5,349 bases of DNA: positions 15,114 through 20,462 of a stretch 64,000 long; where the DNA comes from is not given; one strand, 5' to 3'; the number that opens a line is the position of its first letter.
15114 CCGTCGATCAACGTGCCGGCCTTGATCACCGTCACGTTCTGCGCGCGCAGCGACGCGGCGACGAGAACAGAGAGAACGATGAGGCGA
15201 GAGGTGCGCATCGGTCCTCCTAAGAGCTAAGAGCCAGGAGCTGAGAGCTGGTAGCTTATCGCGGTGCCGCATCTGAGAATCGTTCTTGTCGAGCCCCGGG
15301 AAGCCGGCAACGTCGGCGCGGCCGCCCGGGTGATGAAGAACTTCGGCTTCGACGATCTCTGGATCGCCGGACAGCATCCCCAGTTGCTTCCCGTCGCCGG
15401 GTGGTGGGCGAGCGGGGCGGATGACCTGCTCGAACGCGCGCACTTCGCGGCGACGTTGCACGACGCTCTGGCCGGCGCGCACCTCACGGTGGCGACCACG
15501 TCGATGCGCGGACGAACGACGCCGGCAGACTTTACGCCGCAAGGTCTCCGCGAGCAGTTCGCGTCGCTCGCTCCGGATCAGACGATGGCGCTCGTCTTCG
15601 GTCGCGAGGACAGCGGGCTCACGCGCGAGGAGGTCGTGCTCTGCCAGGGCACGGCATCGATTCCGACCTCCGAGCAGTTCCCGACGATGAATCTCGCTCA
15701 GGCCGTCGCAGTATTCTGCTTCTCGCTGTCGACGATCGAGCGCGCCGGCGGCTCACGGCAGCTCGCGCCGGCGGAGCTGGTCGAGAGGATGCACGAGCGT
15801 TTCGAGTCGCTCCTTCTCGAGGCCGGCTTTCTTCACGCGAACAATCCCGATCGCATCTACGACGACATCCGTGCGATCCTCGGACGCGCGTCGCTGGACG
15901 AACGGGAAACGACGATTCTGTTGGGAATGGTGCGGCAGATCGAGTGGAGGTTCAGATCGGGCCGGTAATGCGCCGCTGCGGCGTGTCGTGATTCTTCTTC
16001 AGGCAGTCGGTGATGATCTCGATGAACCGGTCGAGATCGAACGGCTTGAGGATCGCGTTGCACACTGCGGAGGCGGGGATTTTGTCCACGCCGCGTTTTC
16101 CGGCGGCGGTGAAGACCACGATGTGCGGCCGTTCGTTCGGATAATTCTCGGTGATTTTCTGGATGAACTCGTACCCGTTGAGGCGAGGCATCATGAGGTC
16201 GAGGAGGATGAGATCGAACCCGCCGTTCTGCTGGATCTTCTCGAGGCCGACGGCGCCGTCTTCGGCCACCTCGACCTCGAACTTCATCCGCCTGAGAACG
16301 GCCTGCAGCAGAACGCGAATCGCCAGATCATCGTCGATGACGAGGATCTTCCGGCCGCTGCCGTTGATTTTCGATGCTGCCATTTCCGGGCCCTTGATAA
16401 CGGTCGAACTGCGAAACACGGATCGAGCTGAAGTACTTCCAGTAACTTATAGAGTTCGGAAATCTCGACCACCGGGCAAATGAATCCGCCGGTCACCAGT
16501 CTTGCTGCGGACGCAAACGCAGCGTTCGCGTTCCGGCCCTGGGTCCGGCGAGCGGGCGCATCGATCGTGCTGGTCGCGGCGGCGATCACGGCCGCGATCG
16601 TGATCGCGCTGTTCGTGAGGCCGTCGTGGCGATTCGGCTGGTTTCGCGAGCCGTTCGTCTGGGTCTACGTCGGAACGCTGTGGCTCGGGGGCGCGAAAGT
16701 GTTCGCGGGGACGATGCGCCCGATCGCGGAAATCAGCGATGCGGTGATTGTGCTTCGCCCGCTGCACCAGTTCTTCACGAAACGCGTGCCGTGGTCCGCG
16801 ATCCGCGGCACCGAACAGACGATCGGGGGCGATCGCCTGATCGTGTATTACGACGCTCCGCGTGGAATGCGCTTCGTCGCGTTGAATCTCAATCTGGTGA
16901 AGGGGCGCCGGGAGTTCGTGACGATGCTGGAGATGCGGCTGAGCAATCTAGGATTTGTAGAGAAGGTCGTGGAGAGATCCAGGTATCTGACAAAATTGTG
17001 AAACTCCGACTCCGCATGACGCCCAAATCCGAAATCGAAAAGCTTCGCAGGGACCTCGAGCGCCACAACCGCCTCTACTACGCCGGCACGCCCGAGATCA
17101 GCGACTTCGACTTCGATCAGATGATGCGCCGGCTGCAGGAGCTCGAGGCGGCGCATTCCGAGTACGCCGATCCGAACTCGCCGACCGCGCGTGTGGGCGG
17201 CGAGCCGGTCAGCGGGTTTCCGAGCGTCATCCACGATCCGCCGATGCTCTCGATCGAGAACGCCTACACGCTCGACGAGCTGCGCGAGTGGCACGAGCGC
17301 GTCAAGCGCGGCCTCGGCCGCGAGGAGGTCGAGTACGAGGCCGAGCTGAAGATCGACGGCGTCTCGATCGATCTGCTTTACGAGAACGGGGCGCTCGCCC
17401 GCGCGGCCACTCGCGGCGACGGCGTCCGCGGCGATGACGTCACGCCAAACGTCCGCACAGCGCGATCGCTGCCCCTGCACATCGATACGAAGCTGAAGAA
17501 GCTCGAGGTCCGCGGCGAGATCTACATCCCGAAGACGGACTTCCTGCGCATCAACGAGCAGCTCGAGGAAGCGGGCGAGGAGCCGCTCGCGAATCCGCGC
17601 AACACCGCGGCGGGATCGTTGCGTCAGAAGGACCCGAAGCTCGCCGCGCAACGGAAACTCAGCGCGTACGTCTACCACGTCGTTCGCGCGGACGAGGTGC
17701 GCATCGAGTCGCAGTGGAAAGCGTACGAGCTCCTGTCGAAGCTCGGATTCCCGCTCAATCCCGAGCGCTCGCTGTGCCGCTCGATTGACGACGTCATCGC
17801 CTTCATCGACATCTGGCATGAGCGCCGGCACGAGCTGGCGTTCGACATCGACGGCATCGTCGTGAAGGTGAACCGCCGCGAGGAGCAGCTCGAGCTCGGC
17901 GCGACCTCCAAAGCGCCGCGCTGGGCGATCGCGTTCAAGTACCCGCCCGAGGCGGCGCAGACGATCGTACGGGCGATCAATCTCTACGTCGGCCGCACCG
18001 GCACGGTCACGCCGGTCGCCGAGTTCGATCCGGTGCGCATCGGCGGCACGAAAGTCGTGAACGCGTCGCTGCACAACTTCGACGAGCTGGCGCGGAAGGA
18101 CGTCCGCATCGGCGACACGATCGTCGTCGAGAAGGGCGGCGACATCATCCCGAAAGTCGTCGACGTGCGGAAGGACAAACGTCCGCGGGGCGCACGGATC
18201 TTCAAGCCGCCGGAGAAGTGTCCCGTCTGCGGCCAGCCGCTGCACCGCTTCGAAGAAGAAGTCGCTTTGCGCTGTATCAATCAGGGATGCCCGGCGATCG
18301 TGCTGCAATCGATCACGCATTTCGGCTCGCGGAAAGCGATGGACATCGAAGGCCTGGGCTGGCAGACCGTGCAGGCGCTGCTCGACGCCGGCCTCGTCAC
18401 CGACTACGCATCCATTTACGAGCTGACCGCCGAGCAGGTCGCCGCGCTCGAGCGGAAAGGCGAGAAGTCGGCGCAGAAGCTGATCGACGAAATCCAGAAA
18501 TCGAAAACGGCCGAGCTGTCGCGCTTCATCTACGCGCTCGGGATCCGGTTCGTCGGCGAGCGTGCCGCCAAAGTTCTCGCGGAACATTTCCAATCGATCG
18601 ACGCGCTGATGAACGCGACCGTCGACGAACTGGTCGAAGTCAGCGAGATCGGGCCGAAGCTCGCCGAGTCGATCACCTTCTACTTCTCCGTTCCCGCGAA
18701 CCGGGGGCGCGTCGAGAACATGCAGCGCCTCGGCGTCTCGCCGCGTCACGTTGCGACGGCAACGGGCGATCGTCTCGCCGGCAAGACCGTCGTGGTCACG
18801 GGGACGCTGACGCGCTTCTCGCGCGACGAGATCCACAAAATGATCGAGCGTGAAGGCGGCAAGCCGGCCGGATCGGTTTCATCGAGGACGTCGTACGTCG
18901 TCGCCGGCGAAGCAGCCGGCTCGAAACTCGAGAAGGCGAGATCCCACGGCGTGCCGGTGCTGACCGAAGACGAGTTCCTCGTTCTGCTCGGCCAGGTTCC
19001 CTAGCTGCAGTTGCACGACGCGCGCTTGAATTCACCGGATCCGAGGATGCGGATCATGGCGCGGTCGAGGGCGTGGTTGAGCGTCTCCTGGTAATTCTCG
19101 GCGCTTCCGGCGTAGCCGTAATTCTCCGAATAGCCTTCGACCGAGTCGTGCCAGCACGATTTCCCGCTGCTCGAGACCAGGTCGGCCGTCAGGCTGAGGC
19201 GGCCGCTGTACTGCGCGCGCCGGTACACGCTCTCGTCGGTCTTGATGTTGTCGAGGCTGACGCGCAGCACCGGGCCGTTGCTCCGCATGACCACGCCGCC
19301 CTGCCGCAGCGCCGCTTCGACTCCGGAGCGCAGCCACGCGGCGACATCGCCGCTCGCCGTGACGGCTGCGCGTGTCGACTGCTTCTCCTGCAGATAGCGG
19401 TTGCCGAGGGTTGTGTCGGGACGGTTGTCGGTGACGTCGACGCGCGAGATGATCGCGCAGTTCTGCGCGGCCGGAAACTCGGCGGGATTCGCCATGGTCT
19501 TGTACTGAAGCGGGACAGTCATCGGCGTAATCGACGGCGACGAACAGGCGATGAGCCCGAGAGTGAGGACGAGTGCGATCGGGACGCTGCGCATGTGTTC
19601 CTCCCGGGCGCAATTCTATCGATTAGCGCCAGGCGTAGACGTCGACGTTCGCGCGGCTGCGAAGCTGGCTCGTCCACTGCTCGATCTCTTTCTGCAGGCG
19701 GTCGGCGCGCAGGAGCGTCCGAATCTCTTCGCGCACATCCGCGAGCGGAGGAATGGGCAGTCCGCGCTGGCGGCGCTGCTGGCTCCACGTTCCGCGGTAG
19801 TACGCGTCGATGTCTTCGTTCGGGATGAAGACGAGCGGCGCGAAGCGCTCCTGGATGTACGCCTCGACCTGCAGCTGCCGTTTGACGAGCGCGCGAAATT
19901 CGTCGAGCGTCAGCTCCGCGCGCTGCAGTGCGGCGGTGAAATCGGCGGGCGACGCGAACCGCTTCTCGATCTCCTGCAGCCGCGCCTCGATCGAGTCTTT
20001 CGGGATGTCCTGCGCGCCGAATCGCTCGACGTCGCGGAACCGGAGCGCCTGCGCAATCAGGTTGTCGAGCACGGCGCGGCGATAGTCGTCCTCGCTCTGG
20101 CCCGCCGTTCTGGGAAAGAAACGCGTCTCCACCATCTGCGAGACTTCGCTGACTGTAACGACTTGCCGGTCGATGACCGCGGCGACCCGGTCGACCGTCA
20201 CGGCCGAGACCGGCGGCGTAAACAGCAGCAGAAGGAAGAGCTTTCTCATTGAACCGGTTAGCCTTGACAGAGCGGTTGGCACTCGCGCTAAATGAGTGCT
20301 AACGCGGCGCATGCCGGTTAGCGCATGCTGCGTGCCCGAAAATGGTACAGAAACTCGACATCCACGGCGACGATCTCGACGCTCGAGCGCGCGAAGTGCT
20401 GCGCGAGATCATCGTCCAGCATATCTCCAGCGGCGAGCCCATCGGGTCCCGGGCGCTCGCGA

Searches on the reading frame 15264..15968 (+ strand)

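Call 61: search_protein_families(library=pfam, max_evalue=0.000001, proteins=[window:15264-15968:+])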
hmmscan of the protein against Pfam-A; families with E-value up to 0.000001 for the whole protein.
window:15264-15968:+ (234 aa): 1 family
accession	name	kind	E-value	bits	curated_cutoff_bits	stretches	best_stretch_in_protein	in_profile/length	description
PF00588.24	SpoU_methylase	-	4.6e-26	92.1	29.7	1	4-153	2-142/142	SpoU rRNA Methylase family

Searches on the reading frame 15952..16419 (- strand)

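Call 61: search_protein_families(library=pfam, max_evalue=0.000001, proteins=[window:15952-16419:-])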
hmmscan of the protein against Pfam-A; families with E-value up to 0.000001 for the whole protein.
window:15952-16419:- (155 aa): 1 family
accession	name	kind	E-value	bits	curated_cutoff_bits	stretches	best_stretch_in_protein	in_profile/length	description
PF00072.30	Response_reg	-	2e-20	73.4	30.2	1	25-136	1-110/111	Response regulator receiver domain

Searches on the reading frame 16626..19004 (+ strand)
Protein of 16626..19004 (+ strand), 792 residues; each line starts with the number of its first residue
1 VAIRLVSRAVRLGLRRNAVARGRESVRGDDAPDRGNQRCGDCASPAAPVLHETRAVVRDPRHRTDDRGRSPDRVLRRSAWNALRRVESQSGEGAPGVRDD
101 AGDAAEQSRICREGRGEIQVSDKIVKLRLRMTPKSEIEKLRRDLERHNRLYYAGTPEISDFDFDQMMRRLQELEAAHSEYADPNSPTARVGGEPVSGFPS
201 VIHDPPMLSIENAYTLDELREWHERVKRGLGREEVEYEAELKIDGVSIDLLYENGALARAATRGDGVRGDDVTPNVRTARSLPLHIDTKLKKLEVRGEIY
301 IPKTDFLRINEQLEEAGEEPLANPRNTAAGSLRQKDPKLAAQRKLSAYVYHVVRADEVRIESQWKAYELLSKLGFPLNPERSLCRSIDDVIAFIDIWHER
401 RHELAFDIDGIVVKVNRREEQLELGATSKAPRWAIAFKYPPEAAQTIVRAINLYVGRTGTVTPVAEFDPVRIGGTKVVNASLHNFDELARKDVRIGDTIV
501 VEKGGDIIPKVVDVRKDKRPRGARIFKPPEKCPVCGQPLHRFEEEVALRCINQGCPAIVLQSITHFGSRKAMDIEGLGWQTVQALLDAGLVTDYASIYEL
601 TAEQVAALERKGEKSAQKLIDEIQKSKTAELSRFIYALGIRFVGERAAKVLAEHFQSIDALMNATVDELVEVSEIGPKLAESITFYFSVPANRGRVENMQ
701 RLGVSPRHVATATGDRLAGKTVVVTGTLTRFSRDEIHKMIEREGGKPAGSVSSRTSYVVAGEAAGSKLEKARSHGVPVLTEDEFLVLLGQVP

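Call 61: search_protein_families(library=pfam, max_evalue=0.000001, proteins=[window:16626-19004:+])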
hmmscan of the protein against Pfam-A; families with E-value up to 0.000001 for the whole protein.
window:16626-19004:+ (792 aa): 6 families
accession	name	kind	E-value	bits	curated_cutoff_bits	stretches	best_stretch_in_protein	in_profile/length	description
PF01653.23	DNA_ligase_aden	-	7.9e-91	304.5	27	1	196-442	2-253/253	NAD-dependent DNA ligase adenylation domain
PF03120.22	DNA_ligase_OB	-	9e-31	106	32.9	1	445-521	1-77/79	NAD-dependent DNA ligase OB-fold domain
PF12826.13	HHH_2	-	1.4e-24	86.4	27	1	633-694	1-62/64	Helix-hairpin-helix motif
PF14520.12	HHH_5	-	2.1e-18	67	27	2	636-684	3-52/57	Helix-hairpin-helix domain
PF00533.33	BRCT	-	9.5e-15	55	21.3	1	717-786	6-76/78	BRCA1 C Terminus (BRCT) domain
PF03119.21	DNA_ligase_ZBD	-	1.9e-11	44.1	25.8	1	531-557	1-27/27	NAD-dependent DNA ligase C4 zinc finger domain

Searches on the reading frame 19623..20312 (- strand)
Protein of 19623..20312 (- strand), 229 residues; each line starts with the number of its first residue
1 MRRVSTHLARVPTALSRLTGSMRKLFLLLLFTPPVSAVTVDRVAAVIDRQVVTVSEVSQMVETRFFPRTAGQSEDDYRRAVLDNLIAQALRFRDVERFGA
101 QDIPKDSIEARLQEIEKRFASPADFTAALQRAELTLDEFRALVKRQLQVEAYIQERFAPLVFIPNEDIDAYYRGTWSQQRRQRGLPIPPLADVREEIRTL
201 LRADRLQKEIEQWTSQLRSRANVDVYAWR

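Call 61: search_protein_families(library=pfam, max_evalue=0.000001, proteins=[window:19623-20312:-])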
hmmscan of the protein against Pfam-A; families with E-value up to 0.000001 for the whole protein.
window:19623-20312:- (229 aa): 1 family
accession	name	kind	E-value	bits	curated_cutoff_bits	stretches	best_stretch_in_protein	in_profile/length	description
PF09312.16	SurA_N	-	9.8e-07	29.4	30.8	0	40-148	1-113/118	SurA N-terminal domain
